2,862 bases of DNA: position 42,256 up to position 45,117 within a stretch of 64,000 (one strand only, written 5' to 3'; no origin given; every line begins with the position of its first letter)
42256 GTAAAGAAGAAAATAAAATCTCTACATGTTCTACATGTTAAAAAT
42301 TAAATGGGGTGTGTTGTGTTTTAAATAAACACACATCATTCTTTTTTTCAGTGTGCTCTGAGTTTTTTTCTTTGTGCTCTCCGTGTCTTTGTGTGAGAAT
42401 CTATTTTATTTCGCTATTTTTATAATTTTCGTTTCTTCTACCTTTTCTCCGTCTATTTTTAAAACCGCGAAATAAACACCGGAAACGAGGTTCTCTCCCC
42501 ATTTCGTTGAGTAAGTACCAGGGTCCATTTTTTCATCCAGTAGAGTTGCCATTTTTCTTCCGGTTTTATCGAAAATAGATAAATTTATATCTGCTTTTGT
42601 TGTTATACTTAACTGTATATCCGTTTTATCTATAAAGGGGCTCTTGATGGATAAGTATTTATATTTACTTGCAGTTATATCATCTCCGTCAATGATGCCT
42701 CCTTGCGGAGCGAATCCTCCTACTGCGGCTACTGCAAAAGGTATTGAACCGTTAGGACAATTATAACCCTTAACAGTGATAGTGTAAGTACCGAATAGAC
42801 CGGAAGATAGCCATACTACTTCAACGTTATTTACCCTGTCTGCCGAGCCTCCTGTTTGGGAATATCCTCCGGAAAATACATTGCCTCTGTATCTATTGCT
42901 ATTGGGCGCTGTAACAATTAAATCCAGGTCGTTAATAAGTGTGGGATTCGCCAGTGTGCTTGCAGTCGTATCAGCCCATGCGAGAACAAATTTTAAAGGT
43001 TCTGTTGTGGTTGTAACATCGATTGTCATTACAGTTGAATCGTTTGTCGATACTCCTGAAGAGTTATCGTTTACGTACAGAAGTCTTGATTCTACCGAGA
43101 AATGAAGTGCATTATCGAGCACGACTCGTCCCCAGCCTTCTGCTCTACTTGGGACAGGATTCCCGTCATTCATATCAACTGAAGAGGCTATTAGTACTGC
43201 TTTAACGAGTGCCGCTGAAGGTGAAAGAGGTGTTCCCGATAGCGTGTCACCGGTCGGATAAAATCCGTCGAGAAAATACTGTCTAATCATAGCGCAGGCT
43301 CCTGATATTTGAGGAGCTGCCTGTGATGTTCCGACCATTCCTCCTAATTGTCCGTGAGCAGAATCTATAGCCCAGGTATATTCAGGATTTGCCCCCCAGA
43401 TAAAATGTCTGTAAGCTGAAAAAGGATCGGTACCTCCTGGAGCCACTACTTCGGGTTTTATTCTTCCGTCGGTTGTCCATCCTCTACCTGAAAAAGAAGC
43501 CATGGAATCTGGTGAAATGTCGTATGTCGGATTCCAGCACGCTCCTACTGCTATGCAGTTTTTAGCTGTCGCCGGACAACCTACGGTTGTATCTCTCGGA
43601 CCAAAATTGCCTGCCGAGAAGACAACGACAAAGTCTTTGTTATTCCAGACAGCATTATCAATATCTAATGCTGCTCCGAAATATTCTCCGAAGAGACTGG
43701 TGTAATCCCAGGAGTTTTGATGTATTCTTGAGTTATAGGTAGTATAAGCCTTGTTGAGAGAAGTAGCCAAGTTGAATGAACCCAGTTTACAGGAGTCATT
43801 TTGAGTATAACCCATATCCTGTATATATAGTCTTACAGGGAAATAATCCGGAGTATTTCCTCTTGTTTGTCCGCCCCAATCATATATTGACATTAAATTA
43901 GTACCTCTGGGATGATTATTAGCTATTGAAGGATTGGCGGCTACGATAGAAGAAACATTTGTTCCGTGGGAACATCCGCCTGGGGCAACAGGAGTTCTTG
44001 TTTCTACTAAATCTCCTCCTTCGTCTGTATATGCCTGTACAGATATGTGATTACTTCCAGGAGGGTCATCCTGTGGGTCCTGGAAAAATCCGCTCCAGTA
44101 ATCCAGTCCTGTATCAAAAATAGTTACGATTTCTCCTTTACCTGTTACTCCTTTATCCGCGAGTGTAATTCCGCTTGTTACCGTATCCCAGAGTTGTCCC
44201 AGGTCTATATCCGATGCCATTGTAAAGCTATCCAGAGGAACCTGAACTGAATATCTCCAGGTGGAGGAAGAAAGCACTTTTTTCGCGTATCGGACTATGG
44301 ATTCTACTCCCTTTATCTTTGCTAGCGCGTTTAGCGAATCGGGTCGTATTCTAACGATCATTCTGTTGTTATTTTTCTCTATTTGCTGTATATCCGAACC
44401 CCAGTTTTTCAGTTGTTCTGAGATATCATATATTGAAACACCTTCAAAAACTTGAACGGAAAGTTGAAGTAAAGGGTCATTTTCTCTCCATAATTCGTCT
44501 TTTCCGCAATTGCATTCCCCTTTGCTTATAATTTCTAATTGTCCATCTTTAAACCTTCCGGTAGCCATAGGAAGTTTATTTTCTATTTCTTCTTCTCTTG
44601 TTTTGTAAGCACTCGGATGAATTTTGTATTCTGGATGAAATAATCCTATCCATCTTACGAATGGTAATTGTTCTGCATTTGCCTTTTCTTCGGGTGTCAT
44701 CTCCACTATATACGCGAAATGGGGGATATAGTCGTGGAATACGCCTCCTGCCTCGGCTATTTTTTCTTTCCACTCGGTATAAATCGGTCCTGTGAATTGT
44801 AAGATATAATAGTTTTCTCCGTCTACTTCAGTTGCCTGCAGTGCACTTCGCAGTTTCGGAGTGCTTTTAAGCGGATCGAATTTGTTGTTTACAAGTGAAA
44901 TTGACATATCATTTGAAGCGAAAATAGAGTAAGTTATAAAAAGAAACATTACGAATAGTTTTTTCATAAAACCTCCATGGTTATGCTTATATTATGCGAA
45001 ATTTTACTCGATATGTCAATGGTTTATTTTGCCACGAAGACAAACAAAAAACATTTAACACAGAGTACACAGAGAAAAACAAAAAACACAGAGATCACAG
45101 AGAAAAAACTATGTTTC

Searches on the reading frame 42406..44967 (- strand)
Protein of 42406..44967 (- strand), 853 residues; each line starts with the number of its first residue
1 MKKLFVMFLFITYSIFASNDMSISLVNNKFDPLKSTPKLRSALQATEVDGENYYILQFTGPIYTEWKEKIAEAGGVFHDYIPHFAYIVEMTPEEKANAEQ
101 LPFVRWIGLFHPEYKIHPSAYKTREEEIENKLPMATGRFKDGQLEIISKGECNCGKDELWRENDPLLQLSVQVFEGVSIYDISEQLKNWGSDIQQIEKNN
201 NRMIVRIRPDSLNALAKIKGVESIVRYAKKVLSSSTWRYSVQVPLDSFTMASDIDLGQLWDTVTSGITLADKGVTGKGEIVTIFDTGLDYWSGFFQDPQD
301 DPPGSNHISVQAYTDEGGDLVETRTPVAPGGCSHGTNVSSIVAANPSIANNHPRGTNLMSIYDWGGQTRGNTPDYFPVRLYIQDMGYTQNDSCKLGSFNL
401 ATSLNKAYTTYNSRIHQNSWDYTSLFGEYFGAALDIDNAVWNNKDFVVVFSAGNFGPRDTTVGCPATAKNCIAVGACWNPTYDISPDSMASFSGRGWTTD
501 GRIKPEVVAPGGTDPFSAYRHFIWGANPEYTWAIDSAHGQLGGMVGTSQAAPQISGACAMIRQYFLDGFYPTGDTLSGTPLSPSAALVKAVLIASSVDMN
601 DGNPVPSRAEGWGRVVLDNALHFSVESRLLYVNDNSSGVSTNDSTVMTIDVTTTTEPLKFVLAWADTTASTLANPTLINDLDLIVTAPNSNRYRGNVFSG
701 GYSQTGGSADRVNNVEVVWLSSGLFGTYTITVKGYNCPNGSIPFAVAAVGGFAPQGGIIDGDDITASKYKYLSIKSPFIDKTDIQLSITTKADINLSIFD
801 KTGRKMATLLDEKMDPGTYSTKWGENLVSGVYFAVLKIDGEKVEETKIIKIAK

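Call 62: search_protein_families(library=pfam, proteins=[window:42406-44967:-], max_evalue=0.00001)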
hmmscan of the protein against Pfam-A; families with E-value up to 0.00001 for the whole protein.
window:42406-44967:- (853 aa): 1 family
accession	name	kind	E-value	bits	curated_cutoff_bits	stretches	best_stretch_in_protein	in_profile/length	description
PF00082.27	Peptidase_S8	-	9.8e-33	114.1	21.8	1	276-613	1-288/288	Subtilase family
